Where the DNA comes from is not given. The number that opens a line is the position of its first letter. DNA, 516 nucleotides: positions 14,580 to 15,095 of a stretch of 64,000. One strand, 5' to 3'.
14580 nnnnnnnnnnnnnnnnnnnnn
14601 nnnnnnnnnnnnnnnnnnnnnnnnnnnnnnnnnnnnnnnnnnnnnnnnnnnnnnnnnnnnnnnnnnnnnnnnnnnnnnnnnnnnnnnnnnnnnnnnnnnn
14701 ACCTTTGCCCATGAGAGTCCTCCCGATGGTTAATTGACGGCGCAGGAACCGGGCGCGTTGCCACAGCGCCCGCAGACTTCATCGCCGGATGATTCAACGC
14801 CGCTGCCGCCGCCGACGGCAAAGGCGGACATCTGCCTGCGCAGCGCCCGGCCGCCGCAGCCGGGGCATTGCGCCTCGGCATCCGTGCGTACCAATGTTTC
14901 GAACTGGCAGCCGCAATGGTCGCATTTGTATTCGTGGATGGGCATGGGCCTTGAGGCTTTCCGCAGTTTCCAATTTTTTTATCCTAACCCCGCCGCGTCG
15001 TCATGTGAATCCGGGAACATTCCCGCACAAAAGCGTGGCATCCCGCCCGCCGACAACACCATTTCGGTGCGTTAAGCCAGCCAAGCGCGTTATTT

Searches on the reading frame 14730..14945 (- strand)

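Call 3: search_protein_families(library=pfam, proteins=[window:14730-14945:-], max_evalue=0.01)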
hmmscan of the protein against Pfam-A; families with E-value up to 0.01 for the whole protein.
window:14730-14945:- (71 aa): 2 families
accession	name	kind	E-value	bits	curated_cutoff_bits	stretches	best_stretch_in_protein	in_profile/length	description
PF09723.15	Zn_ribbon_8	-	2.9e-12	46.8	34.4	1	1-39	1-41/41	Zinc ribbon domain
PF17283.8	Zn_ribbon_SprT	-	0.001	19.5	28.1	0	25-63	5-32/38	SprT-like zinc ribbon domain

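Call 4: search_protein_families(library=ncbifam, proteins=[window:14730-14945:-], max_evalue=0.01)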
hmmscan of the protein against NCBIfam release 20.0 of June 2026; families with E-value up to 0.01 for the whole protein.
window:14730-14945:- (71 aa): 3 families
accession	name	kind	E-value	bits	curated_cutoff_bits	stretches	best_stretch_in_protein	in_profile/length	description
TIGR02605.1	CxxC_CxxC_SSSS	subfamily_domain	2.7e-15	56.2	31.3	1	1-47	1-51/52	FmdB family zinc ribbon protein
NF053663.1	RPWMISH_prot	domain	1.1e-06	29.4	120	1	1-65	1-67/115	RPWMISH domain-containing protein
NF001607.0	PRK00398.1-4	equivalog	0.0013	18.4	89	1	6-35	10-39/53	DNA-directed RNA polymerase subunit P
